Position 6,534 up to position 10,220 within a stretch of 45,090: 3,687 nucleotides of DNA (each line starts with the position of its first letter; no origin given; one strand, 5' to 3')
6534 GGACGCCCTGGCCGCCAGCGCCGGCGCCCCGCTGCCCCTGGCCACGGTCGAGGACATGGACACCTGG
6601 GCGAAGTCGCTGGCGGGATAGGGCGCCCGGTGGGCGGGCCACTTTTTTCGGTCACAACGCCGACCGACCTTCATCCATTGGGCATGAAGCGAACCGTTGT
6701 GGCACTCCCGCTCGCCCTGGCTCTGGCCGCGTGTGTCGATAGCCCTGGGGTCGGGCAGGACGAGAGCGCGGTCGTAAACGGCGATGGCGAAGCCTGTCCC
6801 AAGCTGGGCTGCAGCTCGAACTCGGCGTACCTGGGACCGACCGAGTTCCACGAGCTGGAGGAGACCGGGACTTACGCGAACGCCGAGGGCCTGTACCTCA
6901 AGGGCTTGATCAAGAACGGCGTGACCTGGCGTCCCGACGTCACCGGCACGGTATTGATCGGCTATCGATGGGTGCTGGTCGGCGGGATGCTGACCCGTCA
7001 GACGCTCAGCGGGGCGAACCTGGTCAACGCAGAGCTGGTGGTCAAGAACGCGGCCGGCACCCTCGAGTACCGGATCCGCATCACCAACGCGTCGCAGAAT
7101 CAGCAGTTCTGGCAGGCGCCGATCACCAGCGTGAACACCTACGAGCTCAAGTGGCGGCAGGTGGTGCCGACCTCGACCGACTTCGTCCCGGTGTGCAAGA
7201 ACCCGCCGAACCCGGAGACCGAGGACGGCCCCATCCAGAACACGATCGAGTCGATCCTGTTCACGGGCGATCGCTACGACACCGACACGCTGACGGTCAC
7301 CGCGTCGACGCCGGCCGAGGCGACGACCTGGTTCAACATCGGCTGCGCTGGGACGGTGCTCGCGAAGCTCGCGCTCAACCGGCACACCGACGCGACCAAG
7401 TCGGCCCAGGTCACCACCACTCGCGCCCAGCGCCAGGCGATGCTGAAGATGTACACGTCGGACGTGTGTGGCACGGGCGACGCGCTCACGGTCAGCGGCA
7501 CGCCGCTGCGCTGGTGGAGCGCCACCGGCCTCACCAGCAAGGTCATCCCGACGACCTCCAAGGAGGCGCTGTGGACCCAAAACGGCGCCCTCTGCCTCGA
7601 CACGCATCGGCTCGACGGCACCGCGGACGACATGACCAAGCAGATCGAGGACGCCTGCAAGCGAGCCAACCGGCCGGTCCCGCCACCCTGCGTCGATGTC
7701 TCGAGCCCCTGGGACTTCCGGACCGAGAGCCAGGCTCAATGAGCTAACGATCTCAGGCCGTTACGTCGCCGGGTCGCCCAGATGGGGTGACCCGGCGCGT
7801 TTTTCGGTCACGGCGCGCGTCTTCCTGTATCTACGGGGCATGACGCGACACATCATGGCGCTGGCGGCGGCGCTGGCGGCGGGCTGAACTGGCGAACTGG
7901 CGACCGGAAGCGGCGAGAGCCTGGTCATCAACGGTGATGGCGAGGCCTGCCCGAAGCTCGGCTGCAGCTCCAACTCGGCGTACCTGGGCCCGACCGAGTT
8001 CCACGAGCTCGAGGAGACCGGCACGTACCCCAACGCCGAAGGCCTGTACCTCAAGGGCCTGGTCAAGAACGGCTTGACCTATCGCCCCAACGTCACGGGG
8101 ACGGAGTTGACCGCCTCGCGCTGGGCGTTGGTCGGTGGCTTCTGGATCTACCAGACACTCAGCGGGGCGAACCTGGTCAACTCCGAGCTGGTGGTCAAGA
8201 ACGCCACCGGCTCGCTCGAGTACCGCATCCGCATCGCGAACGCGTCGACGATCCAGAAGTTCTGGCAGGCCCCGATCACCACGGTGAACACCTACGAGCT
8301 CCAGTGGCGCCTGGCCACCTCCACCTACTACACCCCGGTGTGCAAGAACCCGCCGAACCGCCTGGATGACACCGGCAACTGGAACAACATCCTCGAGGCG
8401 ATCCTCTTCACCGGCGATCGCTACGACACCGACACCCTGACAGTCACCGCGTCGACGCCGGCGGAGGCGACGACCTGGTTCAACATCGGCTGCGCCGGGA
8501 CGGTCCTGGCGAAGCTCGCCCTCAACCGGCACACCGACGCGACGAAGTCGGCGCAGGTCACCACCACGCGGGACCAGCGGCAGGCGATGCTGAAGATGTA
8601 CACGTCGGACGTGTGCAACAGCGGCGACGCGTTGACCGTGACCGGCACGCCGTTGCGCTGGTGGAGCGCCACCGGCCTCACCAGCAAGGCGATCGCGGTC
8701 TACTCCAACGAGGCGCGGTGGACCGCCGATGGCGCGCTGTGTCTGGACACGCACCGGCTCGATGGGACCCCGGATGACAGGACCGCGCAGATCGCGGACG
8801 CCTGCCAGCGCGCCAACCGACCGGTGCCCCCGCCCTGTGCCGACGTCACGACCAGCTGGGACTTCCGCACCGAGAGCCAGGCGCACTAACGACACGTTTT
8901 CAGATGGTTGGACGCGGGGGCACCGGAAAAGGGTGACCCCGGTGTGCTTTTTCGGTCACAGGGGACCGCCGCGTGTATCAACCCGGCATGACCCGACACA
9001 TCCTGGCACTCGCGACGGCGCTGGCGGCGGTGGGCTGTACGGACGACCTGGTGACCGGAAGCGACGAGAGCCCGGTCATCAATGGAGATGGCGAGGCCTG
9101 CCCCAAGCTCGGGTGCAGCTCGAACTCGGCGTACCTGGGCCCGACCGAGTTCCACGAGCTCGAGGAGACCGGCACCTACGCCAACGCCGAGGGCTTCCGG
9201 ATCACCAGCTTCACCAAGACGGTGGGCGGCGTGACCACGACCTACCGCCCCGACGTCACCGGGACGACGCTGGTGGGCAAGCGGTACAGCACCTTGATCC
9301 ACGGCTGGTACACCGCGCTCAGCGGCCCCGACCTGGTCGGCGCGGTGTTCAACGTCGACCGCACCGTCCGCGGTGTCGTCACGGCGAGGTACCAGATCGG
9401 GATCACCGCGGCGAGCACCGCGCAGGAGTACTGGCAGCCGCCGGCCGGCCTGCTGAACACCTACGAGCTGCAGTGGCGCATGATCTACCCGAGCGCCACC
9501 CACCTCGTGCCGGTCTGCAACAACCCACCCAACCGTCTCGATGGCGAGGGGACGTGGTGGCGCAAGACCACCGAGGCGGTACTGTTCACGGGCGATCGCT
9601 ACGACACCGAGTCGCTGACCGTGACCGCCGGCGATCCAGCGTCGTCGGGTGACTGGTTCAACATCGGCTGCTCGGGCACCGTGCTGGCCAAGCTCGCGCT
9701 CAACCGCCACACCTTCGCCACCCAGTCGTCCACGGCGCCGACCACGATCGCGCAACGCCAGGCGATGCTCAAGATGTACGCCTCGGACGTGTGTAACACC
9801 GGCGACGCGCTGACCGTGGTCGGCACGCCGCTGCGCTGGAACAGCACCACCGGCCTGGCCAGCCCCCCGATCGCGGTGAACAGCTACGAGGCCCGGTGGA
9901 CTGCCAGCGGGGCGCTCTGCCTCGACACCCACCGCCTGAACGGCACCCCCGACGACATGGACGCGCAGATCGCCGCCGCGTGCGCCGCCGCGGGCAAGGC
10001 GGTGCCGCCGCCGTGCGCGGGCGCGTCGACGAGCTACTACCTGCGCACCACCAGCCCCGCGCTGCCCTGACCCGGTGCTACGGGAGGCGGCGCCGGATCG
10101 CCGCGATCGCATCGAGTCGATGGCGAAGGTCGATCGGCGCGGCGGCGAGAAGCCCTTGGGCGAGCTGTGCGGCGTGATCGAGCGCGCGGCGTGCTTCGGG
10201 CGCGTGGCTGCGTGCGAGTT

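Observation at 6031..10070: ECF sigma factor followed by three tandem paralogous Cys-rich lipoproteins that share a fixed-position upstream motif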

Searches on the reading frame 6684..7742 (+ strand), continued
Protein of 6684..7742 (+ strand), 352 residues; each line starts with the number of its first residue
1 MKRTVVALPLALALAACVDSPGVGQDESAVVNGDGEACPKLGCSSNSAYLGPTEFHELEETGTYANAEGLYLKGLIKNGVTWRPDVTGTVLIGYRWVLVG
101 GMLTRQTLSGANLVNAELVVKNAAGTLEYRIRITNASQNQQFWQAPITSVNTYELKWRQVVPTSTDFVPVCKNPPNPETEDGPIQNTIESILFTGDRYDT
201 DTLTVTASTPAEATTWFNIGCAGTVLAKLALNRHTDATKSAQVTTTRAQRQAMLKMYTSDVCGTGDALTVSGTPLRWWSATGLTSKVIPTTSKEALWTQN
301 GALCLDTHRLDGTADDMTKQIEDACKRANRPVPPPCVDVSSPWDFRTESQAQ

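Call 60: fold_search(model_id=the predicted structure, library=pdb)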
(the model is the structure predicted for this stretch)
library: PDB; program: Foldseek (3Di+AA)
matches with E <= 10: 428; with E <= 0.001: 0
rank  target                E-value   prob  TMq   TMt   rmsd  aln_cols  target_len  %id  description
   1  3n91                  2.6e-01  0.15  0.10  0.11  13.1        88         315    9  Crystal structure of a STRUCTURAL GENOMICS, UNKNOWN FUNCTION (BACOVA_03430) from Bacteroides ovatus at 2.40 A resolution (released 2010-07-28)
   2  3k3l_B                4.1e-01  0.15  0.12  0.24  14.2       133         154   10  Crystal structure of Siderocalin (NGAL, Lipocalin 2) complexed with apo Enterobactin (released 2010-08-18)
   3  5xeu_A                4.8e-01  0.07  0.10  0.21  13.2       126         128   17  crystal structure of Hcp2 from Salmonella typhimurium (released 2017-08-16)
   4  9bt2_A                4.8e-01  0.02  0.07  0.08  20.6       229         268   12  Cryo-EM structure of HCoV-HKU1 glycoprotein D1 (Down State, locally refined) (released 2025-05-14)
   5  6s9x                  5.1e-01  0.03  0.05  0.05  19.6       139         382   12  Crystal Structure of AKT1 in Complex with Covalent-Allosteric AKT Inhibitor 15c (released 2019-10-16)
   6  8y7x_B                5.1e-01  0.02  0.07  0.03  16.5       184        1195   11  Structure of HCoV-HKU1A spike in the functionally anchored-3up conformation with 3TMPRSS2 (released 2024-07-17)
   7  8bp8_A                5.4e-01  0.04  0.10  0.07  27.0       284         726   10  SPA of Trypsin untreated Rotavirus TLP spike (released 2023-04-05)
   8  7nh4                  5.4e-01  0.04  0.05  0.05  19.5       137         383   11  Co-Crystal Structure of Akt1 in Complex with Covalent-Allosteric Akt Inhibitor 3 (released 2021-09-08)
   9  8y87_A                5.4e-01  0.02  0.07  0.04  20.7       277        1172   10  Structure of HCoV-HKU1C spike in the functionally anchored-1up conformation with 1TMPRSS2 (released 2024-07-17)
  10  1c9l_A                6.0e-01  0.03  0.10  0.10  17.9       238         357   12  PEPTIDE-IN-GROOVE INTERACTIONS LINK TARGET PROTEINS TO THE B-PROPELLER OF CLATHRIN (released 2000-02-07)
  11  5xhh_A                6.8e-01  0.05  0.10  0.18  13.6       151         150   14  crystal structure of Hcp1 from Salmonella typhimurium (released 2018-03-07)
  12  9bsw_A                7.1e-01  0.01  0.07  0.03  20.7       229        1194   10  Cryo-EM structure of HCoV-HKU1 Spike glycoprotein (DDA state) (released 2025-05-14)
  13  5xeu_E                7.6e-01  0.08  0.11  0.22  10.8       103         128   16  crystal structure of Hcp2 from Salmonella typhimurium (released 2017-08-16)
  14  5kcv                  8.0e-01  0.04  0.05  0.05  16.1       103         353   11  Crystal structure of allosteric inhibitor, ARQ 092, in complex with autoinhibited form of AKT1 (released 2016-06-29)
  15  8y8c_B                8.0e-01  0.01  0.07  0.03  20.3       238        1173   10  Structure of HCoV-HKU1C spike in the inactive-closed conformation (released 2024-07-17)
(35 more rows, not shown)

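Call 76: search_protein_representatives(alignment_id=A3)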
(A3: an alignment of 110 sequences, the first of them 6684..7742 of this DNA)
Query: 110 sequences, 346 profile positions. Proteins with E-value up to 0.001 (for the whole library): 2350; up to 1e-10: 1334; up to 1e-30: 896. The best 150 are listed.
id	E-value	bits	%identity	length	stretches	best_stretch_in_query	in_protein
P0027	1.3e-129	448.6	-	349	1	10-343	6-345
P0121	2.1e-127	441.4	-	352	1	9-343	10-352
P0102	2.7e-127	441.0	-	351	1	1-345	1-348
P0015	5.8e-127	439.9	-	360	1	1-346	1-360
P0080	2.2e-126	438.0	-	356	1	5-343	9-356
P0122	3.3e-121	421.0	-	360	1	9-345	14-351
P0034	1.4e-120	418.9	-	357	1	1-343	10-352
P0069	5.8e-120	416.9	-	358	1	7-343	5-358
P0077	9.7e-120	416.2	-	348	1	10-343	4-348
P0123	7.9e-118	409.9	-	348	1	7-343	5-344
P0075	3.0e-117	408.0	-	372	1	1-345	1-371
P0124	1.7e-115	402.2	-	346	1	1-344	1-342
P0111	3.0e-114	398.1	-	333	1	1-343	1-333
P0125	1.2e-113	396.2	-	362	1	5-343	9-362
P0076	1.9e-113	395.4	-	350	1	1-343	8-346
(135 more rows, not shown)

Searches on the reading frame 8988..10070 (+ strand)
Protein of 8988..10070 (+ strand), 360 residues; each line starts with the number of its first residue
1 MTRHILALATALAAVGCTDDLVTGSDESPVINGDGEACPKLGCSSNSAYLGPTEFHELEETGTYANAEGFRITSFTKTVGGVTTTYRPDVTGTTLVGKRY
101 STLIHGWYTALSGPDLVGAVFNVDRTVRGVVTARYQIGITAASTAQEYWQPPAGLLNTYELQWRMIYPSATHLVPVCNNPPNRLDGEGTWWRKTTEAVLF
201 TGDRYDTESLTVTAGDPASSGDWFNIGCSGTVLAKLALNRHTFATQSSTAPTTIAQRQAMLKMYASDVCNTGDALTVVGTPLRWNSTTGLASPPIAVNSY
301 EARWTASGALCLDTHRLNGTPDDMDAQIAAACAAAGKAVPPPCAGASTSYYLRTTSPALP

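Call 5: search_protein_families(library=pfam, proteins=[window:8988-10070:+], max_evalue=0.01)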
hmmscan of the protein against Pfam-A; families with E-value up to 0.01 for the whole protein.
window:8988-10070:+ (360 aa): 1 family
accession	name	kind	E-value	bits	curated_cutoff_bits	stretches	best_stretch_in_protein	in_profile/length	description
PF20032.4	ADYC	-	1.4e-20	74.6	27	1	113-317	1-175/176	ADYC domain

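Call 6: search_protein_families(library=ncbifam, proteins=[window:8988-10070:+], max_evalue=0.01)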
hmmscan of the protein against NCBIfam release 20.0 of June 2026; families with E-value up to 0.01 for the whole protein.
window:8988-10070:+ (360 aa): 0 families
